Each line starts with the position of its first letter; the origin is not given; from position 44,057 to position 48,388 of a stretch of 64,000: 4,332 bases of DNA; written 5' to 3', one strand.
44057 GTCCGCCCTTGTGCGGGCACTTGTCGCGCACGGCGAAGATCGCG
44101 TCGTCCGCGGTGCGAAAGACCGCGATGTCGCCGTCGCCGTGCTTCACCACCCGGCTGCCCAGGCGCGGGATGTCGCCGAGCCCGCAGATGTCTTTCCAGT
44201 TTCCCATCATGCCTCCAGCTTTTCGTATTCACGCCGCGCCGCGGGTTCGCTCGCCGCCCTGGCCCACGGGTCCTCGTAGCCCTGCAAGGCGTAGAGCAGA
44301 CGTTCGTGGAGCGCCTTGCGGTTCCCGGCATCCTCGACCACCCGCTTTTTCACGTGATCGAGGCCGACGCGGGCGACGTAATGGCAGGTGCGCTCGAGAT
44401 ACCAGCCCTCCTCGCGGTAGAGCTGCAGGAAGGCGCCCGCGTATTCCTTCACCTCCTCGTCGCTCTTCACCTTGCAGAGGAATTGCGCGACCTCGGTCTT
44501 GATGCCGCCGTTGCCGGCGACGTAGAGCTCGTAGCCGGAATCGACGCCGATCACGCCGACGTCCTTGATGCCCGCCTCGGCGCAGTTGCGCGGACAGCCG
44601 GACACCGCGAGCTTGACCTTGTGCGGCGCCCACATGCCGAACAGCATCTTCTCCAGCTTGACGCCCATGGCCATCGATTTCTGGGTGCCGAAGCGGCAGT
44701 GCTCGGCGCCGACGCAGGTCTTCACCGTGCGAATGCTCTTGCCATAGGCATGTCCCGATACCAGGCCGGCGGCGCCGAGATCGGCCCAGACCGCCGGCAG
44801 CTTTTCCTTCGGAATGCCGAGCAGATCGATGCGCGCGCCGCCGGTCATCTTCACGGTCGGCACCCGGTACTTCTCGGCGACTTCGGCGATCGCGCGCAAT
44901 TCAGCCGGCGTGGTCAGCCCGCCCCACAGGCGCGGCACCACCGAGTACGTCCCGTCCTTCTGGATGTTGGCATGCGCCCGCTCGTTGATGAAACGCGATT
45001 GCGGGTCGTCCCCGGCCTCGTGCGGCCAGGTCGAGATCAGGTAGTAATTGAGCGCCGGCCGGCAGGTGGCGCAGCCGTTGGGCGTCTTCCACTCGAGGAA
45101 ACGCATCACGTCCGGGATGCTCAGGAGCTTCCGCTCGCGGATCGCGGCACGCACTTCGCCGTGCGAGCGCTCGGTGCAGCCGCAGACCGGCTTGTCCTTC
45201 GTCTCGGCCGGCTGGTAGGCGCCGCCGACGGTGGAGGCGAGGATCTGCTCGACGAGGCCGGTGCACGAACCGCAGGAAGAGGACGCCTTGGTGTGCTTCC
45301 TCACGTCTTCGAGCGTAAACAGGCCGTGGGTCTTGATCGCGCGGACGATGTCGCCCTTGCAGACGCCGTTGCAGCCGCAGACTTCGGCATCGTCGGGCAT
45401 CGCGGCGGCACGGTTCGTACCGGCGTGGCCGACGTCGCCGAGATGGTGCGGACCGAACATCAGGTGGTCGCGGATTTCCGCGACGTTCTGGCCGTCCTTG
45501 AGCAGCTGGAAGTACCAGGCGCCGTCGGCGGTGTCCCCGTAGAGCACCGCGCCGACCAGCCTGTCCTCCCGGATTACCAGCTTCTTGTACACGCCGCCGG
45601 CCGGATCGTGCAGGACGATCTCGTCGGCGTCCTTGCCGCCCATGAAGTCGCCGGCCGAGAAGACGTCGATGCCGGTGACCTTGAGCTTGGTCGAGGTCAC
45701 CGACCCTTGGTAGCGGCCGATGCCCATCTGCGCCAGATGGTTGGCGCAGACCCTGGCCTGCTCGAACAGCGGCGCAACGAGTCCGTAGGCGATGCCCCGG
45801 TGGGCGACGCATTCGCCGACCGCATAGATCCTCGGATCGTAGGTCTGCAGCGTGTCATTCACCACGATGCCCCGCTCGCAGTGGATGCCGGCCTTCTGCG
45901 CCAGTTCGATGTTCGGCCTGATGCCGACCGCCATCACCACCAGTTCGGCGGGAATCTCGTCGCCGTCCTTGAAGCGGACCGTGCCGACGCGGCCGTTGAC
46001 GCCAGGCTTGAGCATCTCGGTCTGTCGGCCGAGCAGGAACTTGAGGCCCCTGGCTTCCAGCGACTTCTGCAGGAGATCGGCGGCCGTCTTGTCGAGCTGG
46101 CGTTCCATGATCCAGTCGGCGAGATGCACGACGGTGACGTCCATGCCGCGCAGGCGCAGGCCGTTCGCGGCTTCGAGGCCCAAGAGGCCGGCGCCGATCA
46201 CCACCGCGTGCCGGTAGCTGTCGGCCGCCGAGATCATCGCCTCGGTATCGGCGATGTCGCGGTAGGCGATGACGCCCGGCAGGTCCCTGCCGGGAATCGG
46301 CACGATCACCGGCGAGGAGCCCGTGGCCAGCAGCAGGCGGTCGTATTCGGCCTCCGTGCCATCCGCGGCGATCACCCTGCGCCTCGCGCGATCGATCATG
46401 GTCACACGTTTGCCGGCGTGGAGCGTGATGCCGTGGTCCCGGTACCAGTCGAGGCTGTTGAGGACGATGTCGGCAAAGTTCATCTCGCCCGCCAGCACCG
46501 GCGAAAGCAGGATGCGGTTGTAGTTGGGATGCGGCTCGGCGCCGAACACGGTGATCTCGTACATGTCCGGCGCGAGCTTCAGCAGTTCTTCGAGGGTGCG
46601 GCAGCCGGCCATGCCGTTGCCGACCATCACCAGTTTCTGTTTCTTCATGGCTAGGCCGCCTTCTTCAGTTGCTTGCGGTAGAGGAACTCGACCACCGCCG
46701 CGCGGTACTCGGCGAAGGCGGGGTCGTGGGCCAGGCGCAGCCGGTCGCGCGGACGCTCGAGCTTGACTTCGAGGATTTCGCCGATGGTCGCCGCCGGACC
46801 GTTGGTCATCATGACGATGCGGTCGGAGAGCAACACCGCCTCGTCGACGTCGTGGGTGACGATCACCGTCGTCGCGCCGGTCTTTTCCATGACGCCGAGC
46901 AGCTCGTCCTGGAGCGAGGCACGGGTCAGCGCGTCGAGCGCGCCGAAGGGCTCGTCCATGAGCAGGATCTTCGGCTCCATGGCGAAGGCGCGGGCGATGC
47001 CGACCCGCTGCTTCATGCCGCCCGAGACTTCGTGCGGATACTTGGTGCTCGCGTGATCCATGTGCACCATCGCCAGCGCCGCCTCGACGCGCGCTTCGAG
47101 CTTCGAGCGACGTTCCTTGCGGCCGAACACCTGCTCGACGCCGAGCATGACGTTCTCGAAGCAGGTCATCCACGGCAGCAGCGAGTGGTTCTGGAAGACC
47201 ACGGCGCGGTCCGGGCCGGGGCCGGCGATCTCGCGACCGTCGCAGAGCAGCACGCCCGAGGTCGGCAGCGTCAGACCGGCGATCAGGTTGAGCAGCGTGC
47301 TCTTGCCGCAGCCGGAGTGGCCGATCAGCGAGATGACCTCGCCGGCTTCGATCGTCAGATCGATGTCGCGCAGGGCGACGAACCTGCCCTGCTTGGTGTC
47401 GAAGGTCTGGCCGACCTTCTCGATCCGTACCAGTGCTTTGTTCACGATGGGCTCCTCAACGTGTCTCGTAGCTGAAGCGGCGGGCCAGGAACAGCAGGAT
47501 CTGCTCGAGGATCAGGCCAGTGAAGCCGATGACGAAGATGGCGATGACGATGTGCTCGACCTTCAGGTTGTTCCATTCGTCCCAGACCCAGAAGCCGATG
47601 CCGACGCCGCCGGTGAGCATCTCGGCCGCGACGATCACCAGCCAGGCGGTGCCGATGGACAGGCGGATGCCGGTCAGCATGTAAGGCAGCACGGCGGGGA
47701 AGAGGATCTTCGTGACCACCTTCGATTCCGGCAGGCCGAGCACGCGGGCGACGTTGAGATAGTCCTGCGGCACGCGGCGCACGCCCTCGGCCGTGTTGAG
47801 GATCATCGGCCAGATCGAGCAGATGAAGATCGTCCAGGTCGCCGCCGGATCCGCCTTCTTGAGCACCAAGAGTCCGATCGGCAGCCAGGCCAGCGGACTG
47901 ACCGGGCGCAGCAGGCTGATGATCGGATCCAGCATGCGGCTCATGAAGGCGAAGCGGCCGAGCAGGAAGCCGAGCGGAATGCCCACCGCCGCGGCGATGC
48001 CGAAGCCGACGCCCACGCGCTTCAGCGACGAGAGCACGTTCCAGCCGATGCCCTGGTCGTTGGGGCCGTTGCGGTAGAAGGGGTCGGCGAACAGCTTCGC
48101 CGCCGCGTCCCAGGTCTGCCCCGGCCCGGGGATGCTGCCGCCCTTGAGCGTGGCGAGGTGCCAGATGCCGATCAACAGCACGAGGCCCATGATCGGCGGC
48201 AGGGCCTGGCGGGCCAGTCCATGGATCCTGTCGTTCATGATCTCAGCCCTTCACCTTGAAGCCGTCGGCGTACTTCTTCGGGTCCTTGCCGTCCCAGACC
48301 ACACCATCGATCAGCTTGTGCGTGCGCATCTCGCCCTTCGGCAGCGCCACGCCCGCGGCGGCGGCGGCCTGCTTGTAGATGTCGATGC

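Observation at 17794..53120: Shared palindrome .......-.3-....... upstream of five metal-related transcription units, a candidate regulon for an unidentified regulator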

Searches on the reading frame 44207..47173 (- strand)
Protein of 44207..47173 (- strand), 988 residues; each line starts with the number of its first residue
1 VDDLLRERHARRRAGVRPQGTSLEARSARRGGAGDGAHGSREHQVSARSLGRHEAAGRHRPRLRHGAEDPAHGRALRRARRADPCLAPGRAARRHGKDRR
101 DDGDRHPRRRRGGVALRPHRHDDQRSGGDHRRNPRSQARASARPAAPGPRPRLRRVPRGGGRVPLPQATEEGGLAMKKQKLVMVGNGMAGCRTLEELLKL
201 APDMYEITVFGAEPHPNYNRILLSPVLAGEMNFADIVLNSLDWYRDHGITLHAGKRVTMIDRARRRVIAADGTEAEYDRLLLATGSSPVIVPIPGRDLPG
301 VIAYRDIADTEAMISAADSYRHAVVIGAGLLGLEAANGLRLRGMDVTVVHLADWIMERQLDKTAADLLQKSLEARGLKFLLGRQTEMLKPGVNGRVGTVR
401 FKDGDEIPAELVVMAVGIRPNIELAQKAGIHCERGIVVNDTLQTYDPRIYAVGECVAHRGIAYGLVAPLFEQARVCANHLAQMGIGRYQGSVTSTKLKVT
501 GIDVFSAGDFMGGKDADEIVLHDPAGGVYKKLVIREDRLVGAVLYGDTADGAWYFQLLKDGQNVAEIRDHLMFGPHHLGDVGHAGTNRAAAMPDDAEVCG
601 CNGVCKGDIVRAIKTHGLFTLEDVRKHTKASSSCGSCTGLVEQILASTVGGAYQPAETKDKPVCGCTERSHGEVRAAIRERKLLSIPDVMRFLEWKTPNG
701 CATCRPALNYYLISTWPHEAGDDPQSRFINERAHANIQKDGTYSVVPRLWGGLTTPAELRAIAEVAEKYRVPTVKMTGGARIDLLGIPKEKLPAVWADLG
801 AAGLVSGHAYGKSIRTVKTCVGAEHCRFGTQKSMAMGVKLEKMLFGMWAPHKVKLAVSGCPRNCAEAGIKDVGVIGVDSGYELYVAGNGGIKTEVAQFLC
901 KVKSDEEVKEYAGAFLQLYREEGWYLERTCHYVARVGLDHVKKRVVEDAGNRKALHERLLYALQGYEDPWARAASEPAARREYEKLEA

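Call 17: search_protein_families(library=pfam, proteins=[window:44207-47173:-], max_evalue=0.01)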
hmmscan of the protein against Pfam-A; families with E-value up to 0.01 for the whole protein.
window:44207-47173:- (988 aa): 9 families
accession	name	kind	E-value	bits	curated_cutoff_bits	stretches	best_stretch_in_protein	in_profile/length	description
PF07992.20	Pyr_redox_2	-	4.1e-58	197.5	26.1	1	180-458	2-278/291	Pyridine nucleotide-disulphide oxidoreductase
PF04324.20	Fer2_BFD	-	6.8e-30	103.6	26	2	598-646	2-49/50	BFD-like [2Fe-2S] binding domain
PF01077.27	NIR_SIR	-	9.3e-30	103.6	27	1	811-951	2-156/158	Nitrite and sulphite reductase 4Fe-4S domain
PF00070.33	Pyr_redox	-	1.4e-20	74.1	22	1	322-404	1-82/82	Pyridine nucleotide-disulphide oxidoreductase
PF18267.7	Rubredoxin_C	-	1.1e-19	70.5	25.9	1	494-560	2-68/70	Rubredoxin NAD+ reductase C-terminal domain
PF03460.22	NIR_SIR_ferr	-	2.7e-15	56.3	24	1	738-801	3-68/69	Nitrite/Sulfite reductase ferredoxin-like half domain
PF13738.12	Pyr_redox_3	-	2.7e-05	24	30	1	248-453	95-305/305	Pyridine nucleotide-disulphide oxidoreductase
PF13454.12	NAD_binding_9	-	0.00046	20.6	21.8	0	182-216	1-34/155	FAD-NAD(P)-binding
PF13241.12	NAD_binding_7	-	0.0029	18.6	22.1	0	320-439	7-90/104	Putative NAD(P)-binding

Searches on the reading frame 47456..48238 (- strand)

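Call 17: search_protein_families(library=pfam, proteins=[window:47456-48238:-], max_evalue=0.01)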
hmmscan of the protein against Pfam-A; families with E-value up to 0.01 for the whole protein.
window:47456-48238:- (260 aa): 1 family
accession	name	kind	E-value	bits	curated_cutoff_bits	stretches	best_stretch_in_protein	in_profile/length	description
PF00528.27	BPD_transp_1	-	8e-23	81.5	26.4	1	86-255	1-182/184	Binding-protein-dependent transport system inner membrane component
